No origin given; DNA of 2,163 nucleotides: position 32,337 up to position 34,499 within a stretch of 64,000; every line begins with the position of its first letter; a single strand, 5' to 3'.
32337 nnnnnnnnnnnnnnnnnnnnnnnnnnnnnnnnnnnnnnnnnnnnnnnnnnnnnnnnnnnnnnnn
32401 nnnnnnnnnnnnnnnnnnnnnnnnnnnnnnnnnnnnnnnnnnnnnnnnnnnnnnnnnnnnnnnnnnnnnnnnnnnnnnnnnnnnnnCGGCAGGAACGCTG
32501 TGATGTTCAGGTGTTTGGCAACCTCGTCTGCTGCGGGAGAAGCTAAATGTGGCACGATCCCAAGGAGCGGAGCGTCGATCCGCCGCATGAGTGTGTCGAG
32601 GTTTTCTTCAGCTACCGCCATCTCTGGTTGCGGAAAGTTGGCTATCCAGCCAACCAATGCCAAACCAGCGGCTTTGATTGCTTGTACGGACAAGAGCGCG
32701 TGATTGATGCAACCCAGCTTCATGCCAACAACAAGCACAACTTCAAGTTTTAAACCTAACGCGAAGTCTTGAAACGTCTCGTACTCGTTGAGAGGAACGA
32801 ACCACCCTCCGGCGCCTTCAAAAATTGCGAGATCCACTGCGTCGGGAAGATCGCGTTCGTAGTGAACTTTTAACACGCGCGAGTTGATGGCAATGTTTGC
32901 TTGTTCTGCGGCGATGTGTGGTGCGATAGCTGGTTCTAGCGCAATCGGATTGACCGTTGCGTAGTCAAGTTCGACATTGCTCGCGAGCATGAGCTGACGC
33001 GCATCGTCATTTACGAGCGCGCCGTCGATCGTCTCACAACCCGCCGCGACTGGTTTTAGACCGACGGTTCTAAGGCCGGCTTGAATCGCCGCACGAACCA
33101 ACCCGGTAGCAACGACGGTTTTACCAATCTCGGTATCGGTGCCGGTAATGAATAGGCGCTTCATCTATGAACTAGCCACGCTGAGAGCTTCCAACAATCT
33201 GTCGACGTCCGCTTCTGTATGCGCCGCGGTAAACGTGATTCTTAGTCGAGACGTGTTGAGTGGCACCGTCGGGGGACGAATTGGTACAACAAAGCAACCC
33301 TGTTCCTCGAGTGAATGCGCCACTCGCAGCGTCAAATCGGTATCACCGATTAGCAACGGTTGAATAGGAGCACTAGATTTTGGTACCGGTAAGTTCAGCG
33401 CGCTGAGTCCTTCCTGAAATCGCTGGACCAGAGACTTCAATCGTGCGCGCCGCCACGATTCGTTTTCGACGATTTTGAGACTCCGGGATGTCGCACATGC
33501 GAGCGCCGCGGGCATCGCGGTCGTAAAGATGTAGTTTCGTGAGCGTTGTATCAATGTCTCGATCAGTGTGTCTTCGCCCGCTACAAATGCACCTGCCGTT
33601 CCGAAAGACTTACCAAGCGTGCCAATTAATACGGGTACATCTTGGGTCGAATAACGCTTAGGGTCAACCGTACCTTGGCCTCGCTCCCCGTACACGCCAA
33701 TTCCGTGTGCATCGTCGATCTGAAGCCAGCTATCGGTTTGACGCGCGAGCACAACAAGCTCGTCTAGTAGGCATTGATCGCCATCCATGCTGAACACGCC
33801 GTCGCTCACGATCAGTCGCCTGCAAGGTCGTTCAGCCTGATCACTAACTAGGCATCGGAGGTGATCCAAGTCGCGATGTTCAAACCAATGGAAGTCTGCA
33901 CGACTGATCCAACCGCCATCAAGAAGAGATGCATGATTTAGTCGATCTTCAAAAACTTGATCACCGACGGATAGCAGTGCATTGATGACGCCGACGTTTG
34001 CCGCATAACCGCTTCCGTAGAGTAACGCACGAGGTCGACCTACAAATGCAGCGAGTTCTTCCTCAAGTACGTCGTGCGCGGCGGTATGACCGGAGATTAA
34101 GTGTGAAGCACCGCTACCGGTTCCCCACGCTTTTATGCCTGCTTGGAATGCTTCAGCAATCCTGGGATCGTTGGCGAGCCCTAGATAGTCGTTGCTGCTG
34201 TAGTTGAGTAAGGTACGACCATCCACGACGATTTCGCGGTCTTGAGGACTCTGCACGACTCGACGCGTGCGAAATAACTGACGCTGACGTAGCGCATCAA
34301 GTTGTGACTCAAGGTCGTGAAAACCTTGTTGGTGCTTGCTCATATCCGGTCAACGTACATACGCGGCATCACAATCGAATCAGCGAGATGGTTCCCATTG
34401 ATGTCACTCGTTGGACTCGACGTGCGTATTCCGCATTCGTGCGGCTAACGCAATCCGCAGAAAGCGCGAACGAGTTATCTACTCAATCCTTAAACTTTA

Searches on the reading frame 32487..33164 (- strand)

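Call 55: search_protein_families(library=pfam, proteins=[window:32487-33164:-], max_evalue=0.00001)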
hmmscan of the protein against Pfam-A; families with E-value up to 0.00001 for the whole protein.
window:32487-33164:- (226 aa): 2 families
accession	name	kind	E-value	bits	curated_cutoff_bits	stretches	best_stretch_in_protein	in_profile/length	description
PF13500.12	AAA_26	-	6.2e-36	124.6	27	1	2-208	1-192/198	AAA domain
PF01656.29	CbiA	-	1.9e-10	41.2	25.4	1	5-206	2-111/125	CobQ/CobB/MinD/ParA nucleotide binding domain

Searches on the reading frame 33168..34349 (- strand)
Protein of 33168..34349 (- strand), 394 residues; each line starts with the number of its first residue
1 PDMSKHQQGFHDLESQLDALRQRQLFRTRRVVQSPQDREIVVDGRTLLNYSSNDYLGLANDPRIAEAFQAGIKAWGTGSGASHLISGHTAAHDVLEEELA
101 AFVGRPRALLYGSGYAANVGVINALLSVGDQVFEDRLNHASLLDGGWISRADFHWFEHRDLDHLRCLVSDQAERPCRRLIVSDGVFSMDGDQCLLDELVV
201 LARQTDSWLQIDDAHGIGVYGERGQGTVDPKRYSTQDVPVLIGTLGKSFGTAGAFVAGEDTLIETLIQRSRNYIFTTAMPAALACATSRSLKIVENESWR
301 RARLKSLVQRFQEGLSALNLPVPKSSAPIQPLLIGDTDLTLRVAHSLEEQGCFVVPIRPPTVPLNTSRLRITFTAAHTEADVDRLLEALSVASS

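Call 55: search_protein_families(library=pfam, proteins=[window:33168-34349:-], max_evalue=0.00001)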
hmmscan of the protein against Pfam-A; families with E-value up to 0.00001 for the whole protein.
window:33168-34349:- (394 aa): 1 family
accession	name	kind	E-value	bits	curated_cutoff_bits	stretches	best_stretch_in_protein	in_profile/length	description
PF00155.27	Aminotran_1_2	-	1.1e-53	183.2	19.7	1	47-389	3-361/361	Aminotransferase class I and II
